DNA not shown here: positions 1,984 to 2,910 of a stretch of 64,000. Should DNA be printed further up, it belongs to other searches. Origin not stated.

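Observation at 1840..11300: Tandem giant paralogues combining an ice-binding-like (DUF3494) beta-helix with expandable choice-of-anchor-D repeat arrays and a T9SS tail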

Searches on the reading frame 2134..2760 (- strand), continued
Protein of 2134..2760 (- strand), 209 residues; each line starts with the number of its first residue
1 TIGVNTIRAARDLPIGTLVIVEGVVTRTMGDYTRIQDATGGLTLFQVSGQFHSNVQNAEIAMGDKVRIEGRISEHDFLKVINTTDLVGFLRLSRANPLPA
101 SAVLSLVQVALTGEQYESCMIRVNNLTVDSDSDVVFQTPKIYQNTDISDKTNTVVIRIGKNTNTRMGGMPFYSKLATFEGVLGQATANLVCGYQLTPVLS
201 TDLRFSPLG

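Call 59: fold_search(model_id=the predicted structure, library=pdb)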
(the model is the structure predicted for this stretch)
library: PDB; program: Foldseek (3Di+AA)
matches with E <= 10: 593; with E <= 0.001: 25
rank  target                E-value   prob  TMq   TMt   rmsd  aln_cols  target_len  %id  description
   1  2oq0_B                7.8e-05  1.00  0.41  0.43   7.3       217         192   11  Crystal Structure of the First HIN-200 Domain of Interferon-Inducible Protein 16 (released 2007-02-27)
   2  3u58_B                1.1e-04  1.00  0.35  0.35  14.2       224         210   14  Crystal Structure of the Tetrahymena telomerase processivity factor Teb1 AB (released 2011-12-28)
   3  3u58_C                1.5e-04  1.00  0.31  0.31  14.1       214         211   15  Crystal Structure of the Tetrahymena telomerase processivity factor Teb1 AB (released 2011-12-28)
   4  5z7d_A                1.7e-04  1.00  0.37  0.20  22.0       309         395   12  p204HINab-dsDNA complex structure (released 2019-01-30)
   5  3u58_A                1.7e-04  1.00  0.32  0.31  14.1       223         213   14  Crystal Structure of the Tetrahymena telomerase processivity factor Teb1 AB (released 2011-12-28)
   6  5z7d_B                1.8e-04  1.00  0.36  0.20  19.5       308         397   10  p204HINab-dsDNA complex structure (released 2019-01-30)
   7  1nnx                  2.0e-04  1.00  0.34  0.71   3.0        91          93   21  Structure of the hypothetical protein ygiW from E. coli. (released 2004-03-09)
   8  9qbr                  2.0e-04  1.00  0.34  0.17   4.2       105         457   23  CRYSTAL STRUCTURE OF LYSYL-TRNA SYNTHETASE FROM Mycobacterium tuberculosis COMPLEXED WITH L-LYSINE AND INHIBITOR DDD0199 (released 2025-08-13)
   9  4joi_B                2.1e-04  1.00  0.33  0.47   5.5       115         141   17  Crystal structure of the human telomeric Stn1-Ten1 complex (released 2013-05-29)
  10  2oq0_A                2.2e-04  1.00  0.40  0.43   7.4       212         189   10  Crystal Structure of the First HIN-200 Domain of Interferon-Inducible Protein 16 (released 2007-02-27)
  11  6w6w_C                2.5e-04  1.00  0.32  0.21   6.9       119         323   17  Cryo-EM structure of CST bound to telomeric single-stranded DNA (released 2020-06-03)
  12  8k9x_A                2.8e-04  1.00  0.33  0.16   7.6       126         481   15  Crystal structure of plasmodium LysRS complexing with ASP3026 derived LysRS inhibitor 5 (ADKI5) (released 2024-06-26)
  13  8u5y_A                3.2e-04  0.95  0.26  0.09  18.3       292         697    8  human RADX trimer bound to ssDNA (released 2023-10-11)
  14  8sok_B                3.6e-04  1.00  0.32  0.19  10.5       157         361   16  Cryo-EM structure of human CST bound to POT1(ESDL)/TPP1 in the presence of telomeric ssDNA (released 2023-06-07)
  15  8i6k_A                3.6e-04  1.00  0.41  0.46   6.4       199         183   11  Structure of hMNDA HIN with dsDNA (released 2023-07-19)
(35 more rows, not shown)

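Call 78: find_encoding_contigs(protein=P0123, flank=9000, max_places=2)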
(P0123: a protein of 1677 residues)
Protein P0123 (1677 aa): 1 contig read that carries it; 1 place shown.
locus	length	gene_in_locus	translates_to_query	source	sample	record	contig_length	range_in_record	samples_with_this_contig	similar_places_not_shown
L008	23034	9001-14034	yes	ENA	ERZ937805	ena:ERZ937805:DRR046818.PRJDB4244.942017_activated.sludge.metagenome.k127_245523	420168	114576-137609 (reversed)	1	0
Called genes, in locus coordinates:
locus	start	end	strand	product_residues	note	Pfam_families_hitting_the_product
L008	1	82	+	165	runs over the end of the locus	-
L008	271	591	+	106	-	-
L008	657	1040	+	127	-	-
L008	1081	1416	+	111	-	-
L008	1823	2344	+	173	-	-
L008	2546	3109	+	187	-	PF00165:HTH_AraC (faint), PF12833:HTH_18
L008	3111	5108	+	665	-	PF00989:PAS (weak), PF08448:PAS_4 (weak), PF13426:PAS_9, PF00512:HisKA, PF02518:HATPase_c, PF00072:Response_reg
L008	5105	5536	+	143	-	PF00072:Response_reg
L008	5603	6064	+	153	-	PF00072:Response_reg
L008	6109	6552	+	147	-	PF00072:Response_reg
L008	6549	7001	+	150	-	PF00072:Response_reg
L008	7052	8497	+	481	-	PF00512:HisKA, PF02518:HATPase_c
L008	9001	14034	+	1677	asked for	PF11999:Ice_binding, PF07610:DUF1573, PF15780:ASH, PF22073:Cep192_D4, PF22544:HYDIN_VesB_CFA65-like_Ig, PF07610:DUF1573, PF15780:ASH, PF22544:HYDIN_VesB_CFA65-like_Ig, +48 more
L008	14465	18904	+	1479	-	PF11999:Ice_binding, PF07610:DUF1573, PF15780:ASH, PF22544:HYDIN_VesB_CFA65-like_Ig, PF15780:ASH, PF22544:HYDIN_VesB_CFA65-like_Ig, PF07610:DUF1573, PF15780:ASH, +39 more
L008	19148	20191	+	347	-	PF18962:Por_Secre_tail (weak)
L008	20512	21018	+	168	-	-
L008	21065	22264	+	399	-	PF09924:LPG_synthase_C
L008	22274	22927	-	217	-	PF00578:AhpC-TSA, PF08534:Redoxin, PF13905:Thioredoxin_8 (weak)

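Call 86: search_protein_families(library=pfam, alignment_id=A2, max_evalue=0.01)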
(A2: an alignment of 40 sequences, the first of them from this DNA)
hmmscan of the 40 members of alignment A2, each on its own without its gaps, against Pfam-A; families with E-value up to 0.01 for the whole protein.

A. member 1, seq(209 aa): 0 families

B. families by the number of members that match (of 40 scanned): 5 families
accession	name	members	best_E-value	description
PF18942.5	DUF5689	22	2.5e-09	Family of unknown function (DUF5689)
PF01336.31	tRNA_anti-codon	6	3.4e-05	OB-fold nucleic acid binding domain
PF04076.19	BOF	1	0.0013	Bacterial OB fold (BOF) protein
PF06958.17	Pyocin_S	1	0.0022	S-type Pyocin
PF20606.3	DUF6799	1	0.0098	Domain of unknown function (DUF6799)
